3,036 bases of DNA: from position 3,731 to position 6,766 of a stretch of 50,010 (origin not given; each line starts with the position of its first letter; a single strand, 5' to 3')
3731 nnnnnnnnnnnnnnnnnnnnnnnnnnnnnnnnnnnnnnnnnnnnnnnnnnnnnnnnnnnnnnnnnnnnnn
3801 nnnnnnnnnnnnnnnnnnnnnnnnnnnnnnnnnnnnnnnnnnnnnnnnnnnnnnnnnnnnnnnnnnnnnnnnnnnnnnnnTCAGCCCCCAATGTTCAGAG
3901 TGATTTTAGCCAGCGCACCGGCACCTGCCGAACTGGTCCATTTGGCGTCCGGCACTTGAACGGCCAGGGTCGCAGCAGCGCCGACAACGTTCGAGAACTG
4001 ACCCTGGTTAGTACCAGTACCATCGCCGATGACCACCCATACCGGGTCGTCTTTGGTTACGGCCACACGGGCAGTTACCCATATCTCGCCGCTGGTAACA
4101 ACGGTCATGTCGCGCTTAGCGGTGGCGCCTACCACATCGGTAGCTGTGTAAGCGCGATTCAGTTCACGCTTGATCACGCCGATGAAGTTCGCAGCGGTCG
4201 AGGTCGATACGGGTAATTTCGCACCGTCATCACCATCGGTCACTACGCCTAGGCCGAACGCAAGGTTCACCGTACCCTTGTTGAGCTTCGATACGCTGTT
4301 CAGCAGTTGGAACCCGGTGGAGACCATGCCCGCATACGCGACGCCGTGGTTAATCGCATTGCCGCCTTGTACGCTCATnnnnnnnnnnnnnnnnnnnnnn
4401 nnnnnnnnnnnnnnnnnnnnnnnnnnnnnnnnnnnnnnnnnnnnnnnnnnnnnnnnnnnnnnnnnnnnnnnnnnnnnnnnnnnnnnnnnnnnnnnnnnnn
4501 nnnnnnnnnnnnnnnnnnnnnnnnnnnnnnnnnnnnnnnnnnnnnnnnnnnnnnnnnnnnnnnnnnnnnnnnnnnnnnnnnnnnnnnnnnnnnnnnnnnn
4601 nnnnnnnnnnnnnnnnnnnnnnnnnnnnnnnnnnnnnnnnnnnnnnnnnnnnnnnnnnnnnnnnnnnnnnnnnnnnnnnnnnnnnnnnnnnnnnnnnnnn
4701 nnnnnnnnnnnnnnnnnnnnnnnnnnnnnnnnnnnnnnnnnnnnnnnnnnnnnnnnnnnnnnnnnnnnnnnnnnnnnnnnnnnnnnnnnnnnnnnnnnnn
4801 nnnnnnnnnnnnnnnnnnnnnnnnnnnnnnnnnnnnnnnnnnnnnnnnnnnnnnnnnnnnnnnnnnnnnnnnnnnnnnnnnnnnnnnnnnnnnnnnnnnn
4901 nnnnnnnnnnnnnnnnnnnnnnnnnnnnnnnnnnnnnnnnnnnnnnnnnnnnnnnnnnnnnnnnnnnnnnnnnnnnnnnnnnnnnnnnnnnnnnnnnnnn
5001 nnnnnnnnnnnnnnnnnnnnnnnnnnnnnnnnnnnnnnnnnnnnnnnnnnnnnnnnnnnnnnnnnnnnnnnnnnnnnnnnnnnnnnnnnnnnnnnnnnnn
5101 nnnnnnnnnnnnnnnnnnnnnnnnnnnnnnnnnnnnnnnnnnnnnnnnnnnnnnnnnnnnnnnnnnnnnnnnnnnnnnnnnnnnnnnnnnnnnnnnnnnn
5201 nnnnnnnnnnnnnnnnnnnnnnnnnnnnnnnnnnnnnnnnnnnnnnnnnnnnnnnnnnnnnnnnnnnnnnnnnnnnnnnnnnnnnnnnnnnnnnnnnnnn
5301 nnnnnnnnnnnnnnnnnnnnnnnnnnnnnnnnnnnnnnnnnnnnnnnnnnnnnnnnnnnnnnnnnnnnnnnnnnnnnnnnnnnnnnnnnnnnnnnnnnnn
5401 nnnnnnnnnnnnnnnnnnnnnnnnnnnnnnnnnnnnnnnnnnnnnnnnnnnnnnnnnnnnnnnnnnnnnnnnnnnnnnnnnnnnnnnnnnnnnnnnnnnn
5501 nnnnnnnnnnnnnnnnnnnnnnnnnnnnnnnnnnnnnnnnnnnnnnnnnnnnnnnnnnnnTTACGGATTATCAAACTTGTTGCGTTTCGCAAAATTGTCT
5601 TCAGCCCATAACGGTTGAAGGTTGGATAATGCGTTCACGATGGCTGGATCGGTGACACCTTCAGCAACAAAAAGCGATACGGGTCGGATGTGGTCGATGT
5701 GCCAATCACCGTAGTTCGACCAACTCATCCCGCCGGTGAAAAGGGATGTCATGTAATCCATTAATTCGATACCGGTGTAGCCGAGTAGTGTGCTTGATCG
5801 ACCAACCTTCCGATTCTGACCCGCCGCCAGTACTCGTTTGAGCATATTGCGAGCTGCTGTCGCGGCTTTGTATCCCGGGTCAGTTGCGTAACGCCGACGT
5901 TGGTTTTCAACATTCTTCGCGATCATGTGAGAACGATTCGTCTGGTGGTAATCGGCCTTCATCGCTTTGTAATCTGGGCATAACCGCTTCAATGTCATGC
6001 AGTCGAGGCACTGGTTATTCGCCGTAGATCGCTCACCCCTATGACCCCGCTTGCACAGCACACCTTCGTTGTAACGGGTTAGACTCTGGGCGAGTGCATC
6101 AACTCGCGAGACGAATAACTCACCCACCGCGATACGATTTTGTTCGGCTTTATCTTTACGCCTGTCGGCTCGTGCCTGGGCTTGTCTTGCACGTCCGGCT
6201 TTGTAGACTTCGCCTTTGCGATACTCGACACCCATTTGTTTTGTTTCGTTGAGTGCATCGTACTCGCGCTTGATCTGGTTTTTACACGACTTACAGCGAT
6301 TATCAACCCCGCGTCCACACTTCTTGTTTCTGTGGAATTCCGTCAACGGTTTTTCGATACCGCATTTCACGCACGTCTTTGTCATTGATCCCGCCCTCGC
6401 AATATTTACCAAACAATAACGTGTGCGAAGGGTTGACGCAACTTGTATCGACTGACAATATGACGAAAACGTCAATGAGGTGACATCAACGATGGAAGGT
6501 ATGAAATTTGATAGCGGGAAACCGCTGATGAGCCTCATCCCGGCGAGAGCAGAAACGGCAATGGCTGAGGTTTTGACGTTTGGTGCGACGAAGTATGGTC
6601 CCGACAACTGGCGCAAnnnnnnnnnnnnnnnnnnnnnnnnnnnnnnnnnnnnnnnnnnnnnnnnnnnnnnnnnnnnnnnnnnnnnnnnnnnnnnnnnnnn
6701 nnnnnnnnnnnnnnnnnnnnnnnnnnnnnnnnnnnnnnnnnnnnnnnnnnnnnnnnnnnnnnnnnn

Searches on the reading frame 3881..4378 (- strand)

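Call 40: search_protein_families(library=phrogs, proteins=[window:3881-4378:-], max_evalue=0.001)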
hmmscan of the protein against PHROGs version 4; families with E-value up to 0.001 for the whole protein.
window:3881-4378:- (165 aa): 1 family
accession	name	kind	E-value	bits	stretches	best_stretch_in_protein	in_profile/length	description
phrog_563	-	head and packaging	2.7e-35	122.5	1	1-164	2-165/173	virion structural protein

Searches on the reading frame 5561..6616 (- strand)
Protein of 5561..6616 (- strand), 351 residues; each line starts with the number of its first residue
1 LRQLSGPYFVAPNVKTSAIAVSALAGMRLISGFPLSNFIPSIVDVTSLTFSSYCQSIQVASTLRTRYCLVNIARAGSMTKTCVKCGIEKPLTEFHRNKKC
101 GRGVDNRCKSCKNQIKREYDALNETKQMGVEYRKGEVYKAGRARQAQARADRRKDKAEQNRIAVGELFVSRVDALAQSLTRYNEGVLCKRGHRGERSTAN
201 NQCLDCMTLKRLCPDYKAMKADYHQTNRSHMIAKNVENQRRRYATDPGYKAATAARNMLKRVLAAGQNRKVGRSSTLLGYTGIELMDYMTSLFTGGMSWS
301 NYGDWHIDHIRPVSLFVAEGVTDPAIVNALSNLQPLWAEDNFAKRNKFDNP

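Call 39: search_protein_families(library=pfam, proteins=[window:5561-6616:-], max_evalue=0.01)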
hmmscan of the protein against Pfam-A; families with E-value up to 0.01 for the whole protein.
window:5561-6616:- (351 aa): 0 families

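Call 40: search_protein_families(library=phrogs, proteins=[window:5561-6616:-], max_evalue=0.001)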
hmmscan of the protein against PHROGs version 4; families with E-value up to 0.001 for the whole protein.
window:5561-6616:- (351 aa): 9 families
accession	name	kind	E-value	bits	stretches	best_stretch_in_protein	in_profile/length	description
phrog_1035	-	DNA, RNA and nucleotide metabolism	1e-29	105.3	2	153-350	30-216/271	endonuclease VII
phrog_28061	-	unknown function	4.6e-19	69.7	1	297-347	6-56/62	-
phrog_2340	-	DNA, RNA and nucleotide metabolism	7.9e-09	36.9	1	78-159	7-88/171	endonuclease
phrog_1081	-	unknown function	2.3e-08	35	1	169-208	4-43/67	-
phrog_2255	-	DNA, RNA and nucleotide metabolism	2.3e-08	34.7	1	50-132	26-107/211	HNH endonuclease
phrog_5558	-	moron, auxiliary metabolic gene and host takeover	1.1e-06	29.9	1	77-127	63-113/130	Lar-like restriction alleviation protein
phrog_2633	-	DNA, RNA and nucleotide metabolism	1.7e-06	29.3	1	74-128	8-63/142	endonuclease VII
phrog_23777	-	unknown function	2.2e-05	25.8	1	174-211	4-40/75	-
phrog_12813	-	unknown function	0.00041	21.2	1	79-118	153-192/199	-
